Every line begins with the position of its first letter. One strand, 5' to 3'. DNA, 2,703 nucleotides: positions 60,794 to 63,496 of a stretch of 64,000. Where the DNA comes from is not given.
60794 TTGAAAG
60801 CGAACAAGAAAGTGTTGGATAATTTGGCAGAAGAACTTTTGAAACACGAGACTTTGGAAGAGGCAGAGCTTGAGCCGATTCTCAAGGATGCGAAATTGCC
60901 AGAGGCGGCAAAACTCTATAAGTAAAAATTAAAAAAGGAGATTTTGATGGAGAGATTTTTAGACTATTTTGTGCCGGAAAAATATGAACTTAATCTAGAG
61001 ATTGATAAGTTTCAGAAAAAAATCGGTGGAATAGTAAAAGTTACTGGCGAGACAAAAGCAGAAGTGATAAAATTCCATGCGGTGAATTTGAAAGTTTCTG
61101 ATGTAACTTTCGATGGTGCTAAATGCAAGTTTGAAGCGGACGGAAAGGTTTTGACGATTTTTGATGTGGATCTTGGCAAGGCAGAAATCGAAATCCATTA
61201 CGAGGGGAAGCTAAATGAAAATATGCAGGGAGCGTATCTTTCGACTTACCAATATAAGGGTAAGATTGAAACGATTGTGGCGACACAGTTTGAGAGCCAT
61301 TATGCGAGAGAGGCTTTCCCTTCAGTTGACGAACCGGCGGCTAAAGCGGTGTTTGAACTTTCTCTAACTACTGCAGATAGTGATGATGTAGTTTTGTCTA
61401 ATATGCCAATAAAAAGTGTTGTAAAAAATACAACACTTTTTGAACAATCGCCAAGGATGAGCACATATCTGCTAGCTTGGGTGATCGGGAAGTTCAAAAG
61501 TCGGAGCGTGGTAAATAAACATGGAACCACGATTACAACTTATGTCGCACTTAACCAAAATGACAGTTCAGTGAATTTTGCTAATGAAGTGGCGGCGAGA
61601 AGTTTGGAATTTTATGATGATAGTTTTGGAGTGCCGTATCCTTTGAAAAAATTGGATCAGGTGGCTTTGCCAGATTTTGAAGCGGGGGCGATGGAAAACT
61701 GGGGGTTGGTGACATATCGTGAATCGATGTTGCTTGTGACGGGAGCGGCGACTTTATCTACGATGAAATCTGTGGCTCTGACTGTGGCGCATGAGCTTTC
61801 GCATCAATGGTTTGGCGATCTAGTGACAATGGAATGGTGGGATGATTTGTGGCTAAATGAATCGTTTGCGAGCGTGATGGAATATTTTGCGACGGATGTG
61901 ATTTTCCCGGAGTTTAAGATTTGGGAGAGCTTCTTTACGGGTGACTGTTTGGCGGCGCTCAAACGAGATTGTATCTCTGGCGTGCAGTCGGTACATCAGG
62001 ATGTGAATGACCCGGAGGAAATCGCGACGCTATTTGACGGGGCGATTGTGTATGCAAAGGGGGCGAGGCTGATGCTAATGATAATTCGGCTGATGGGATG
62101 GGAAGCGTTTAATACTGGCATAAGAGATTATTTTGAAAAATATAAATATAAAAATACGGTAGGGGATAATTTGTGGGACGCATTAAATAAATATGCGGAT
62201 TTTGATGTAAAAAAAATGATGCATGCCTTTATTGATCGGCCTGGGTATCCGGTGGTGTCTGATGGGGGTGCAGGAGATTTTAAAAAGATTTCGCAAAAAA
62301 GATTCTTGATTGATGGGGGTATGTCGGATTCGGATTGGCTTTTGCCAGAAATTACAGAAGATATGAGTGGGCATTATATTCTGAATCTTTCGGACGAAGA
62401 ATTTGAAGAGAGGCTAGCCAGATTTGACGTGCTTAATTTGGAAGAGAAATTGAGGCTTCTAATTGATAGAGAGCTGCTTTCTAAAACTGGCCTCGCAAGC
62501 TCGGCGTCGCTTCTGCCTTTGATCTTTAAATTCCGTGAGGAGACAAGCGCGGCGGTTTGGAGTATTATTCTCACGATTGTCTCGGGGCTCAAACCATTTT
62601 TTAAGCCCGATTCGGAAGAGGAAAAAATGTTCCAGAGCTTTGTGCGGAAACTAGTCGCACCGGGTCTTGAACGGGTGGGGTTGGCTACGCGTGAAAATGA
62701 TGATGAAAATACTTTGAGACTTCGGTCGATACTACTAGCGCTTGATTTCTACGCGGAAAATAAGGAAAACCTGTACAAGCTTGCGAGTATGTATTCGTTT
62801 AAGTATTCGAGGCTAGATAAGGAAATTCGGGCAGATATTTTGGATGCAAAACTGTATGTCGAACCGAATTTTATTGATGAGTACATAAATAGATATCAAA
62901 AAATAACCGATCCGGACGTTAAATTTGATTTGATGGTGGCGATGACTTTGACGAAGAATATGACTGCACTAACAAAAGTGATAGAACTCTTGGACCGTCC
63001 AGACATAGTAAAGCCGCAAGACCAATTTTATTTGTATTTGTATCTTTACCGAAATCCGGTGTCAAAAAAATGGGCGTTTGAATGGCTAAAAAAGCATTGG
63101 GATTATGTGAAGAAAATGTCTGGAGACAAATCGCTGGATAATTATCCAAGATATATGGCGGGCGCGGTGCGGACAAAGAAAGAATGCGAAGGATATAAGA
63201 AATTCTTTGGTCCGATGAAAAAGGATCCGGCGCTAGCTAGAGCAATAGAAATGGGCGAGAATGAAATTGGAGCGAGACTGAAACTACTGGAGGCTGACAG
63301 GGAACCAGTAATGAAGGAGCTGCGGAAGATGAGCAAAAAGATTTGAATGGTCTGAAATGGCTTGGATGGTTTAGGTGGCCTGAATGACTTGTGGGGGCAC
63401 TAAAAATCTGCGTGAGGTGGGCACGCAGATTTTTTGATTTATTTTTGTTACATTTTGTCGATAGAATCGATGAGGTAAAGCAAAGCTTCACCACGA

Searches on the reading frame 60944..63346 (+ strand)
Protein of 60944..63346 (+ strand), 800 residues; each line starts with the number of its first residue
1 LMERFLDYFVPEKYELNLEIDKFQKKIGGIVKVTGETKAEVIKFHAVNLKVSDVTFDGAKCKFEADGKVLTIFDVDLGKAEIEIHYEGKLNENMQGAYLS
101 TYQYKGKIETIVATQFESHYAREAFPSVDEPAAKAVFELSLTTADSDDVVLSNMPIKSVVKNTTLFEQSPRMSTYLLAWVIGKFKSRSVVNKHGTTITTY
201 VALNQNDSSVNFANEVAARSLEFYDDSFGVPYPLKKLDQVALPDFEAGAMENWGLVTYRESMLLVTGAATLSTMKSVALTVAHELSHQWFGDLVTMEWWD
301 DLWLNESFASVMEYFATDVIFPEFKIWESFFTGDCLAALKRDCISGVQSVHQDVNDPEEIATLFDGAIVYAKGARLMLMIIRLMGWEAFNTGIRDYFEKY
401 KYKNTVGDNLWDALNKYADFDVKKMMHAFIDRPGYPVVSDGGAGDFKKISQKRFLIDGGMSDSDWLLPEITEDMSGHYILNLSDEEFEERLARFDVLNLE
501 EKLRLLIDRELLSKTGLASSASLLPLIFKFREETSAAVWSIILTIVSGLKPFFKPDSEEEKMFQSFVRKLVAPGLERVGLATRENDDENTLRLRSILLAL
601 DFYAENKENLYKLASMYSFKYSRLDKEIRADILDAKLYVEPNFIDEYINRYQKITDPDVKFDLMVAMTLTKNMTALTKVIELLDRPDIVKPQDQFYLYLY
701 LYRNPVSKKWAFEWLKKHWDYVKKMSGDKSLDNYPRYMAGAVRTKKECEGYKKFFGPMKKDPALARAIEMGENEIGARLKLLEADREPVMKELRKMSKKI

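Call 9: search_protein_families(library=ncbifam, proteins=[window:60944-63346:+])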
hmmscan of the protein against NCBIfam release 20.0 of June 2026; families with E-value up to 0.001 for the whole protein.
window:60944-63346:+ (800 aa): 3 families
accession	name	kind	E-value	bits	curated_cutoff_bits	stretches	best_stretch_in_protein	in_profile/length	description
TIGR02412.1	pepN_strep_liv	equivalog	3.9e-75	253.7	591.2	1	13-439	18-448/832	aminopeptidase N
TIGR02411.1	leuko_A4_hydro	equivalog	3.6e-31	108.5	761.7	1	9-419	11-422/600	leukotriene-A(4) hydrolase/aminopeptidase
TIGR02414.1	pepN_proteo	equivalog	2.1e-29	102.3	718.2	2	12-308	10-316/868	aminopeptidase N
